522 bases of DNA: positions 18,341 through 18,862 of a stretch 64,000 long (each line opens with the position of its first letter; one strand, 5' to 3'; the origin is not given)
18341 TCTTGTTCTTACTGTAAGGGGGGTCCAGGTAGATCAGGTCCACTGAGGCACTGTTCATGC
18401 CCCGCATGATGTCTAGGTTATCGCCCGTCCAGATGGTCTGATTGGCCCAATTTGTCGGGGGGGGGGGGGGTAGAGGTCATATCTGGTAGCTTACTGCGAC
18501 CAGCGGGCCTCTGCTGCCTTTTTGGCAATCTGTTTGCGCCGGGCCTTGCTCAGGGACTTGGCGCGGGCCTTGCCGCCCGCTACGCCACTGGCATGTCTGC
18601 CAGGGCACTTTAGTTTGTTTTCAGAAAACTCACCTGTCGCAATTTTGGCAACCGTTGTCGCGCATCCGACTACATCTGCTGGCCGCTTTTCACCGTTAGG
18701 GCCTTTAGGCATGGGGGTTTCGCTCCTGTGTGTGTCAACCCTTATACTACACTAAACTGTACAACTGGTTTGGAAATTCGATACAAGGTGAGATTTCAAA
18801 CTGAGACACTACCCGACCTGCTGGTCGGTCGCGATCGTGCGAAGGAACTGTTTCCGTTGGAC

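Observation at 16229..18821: IS1-family element mobilising about 1.6 kb of cargo (methyltransferase-HNH plus small basic protein)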

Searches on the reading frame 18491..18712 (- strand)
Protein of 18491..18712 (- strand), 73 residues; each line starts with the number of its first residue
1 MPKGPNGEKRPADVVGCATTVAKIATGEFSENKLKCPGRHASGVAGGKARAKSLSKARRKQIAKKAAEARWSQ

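Call 4: search_protein_families(library=pfam, proteins=[window:18491-18712:-], max_evalue=0.01)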
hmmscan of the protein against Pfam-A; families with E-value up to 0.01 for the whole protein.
window:18491-18712:- (73 aa): 0 families

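Call 5: search_protein_families(library=ncbifam, proteins=[window:18491-18712:-], max_evalue=0.01)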
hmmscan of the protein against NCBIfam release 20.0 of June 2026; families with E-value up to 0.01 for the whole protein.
window:18491-18712:- (73 aa): 0 families

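Call 40: find_homologous_proteins(query=window:18491-18712:-, max_evalue=0.001)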
Query window:18491-18712:- (73 aa): 2303 proteins with E <= 0.001 among 2387 candidates; the best 120 are listed.
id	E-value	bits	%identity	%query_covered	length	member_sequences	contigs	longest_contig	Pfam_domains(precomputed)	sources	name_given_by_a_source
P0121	2.8e-39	149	100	100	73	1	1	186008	-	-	-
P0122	8.8e-29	116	79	100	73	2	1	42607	-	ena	-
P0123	9.1e-28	113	78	99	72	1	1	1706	-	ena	-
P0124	2.1e-27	112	79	99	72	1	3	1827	-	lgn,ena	-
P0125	1.1e-26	110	77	100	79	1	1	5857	-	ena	-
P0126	1.6e-26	109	76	99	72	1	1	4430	-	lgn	-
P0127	4.1e-26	108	71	100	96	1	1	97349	-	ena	-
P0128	5.2e-25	104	75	99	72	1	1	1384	-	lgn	-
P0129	3.5e-24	102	74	99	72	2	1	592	-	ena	-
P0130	5.0e-23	98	69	99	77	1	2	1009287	-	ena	-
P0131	2.5e-22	96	68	97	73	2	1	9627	-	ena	-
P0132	3.1e-22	96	68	97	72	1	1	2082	-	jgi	jgi:hypothetical protein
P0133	4.4e-22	95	66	85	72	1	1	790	-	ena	-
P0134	6.2e-22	95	68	97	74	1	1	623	-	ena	-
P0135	1.3e-21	94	64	100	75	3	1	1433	-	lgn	-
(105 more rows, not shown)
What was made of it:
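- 18491..18712 (-): Family core gene: a 73-aa basic protein (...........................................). Function unknown. At least 2303 homologues, all unnamed (call 40).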

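Call 41: find_encoding_contigs(protein=P0121, flank=6000, max_places=10)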
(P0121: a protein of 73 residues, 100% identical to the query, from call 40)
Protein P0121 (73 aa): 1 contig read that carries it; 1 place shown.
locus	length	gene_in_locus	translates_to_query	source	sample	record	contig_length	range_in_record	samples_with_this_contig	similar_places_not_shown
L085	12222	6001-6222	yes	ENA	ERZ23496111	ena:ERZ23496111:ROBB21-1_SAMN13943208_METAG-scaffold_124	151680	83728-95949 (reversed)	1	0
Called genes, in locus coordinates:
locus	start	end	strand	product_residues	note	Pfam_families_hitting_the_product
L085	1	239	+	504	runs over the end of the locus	PF00361:Proton_antipo_M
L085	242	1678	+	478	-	PF00361:Proton_antipo_M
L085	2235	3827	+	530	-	PF13753:SWM_repeat, PF17963:Big_9 (weak), PF18911:PKD_4, PF22352:K319L-like_PKD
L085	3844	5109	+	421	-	PF03797:Autotransporter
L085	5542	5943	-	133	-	PF01593:Amino_oxidase (weak)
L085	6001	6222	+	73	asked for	-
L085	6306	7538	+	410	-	PF01555:N6_N4_Mtase, PF01844:HNH, PF14279:HNH_5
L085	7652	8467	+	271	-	-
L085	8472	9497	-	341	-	PF00890:FAD_binding_2 (weak), PF01266:DAO (weak), PF03486:HI0933_like (faint), PF13450:NAD_binding_8, PF01593:Amino_oxidase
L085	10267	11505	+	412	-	PF00926:DHBP_synthase, PF00925:GTP_cyclohydro2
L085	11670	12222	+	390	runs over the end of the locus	PF00296:Bac_luciferase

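Call 54: search_solved_structures(query=A2, max_evalue=10)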
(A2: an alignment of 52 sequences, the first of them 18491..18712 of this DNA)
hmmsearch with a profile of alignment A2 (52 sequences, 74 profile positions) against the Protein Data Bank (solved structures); distinct sequences matched with E-value up to 10: 2.
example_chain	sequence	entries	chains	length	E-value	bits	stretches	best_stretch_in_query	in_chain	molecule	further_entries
5v9x_A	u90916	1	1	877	0.066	16.8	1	12-32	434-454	ATP-dependent DNA helicase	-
7lhl_A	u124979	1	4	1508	0.17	15.5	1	12-32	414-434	ATP-dependent DNA helicase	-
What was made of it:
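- Tried and rejected: The PDB sequence profile search gave only chance-level hits (call 54).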

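Call 55: search_protein_families(library=phrogs, proteins=[window:18491-18712:-], max_evalue=0.01)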
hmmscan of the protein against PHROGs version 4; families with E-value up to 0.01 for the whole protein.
window:18491-18712:- (73 aa): 1 family
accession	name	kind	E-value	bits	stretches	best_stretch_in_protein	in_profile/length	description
phrog_2384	-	unknown function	7.2e-05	23.2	1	44-73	9-38/338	-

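Call 58: predict_structure(alignment_id=A2)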
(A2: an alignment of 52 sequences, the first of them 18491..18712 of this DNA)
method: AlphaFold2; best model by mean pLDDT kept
length: 73 residues; sequences in the alignment: 52
mean_pLDDT: 76.4   pTM: 0.42
mean pLDDT of the five models: 76.4, 75.9, 75.7, 74.3, 74.0
residues with pLDDT >= 90: 6; 70-90: 43; 50-70: 24; < 50: 0
segments of 3 or more residues with pLDDT < 50: none
pLDDT, mean of each block of 10 residues (from residue 1): 63 66 73 70 86 89 89 72
secondary structure, 60 per line:
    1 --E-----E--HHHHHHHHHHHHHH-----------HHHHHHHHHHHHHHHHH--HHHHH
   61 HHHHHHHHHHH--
elements in order: H12-25 H37-53 H56-71

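Call 62: fold_search(model_id=the predicted structure, library=pdb)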
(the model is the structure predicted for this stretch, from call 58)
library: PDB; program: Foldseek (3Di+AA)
matches with E <= 10: 0; with E <= 0.001: 0
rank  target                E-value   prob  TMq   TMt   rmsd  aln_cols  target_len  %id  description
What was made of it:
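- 18491..18712 (-): AF2 predicts three helices, pLDDT 76 (call 58); no PDB fold match (call 62).
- Tried and rejected: The Foldseek PDB search of the AF2 model gave 0 hits (call 62).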

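Call 71: search_protein_families(library=padloc, max_evalue=0.001, proteins=[window:18491-18712:-])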
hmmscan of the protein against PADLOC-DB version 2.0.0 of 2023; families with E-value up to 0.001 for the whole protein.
window:18491-18712:- (73 aa): 0 families
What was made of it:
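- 18491..18712 (-): No Pfam, NCBIfam or PADLOC hit (calls 4, 5, 71).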
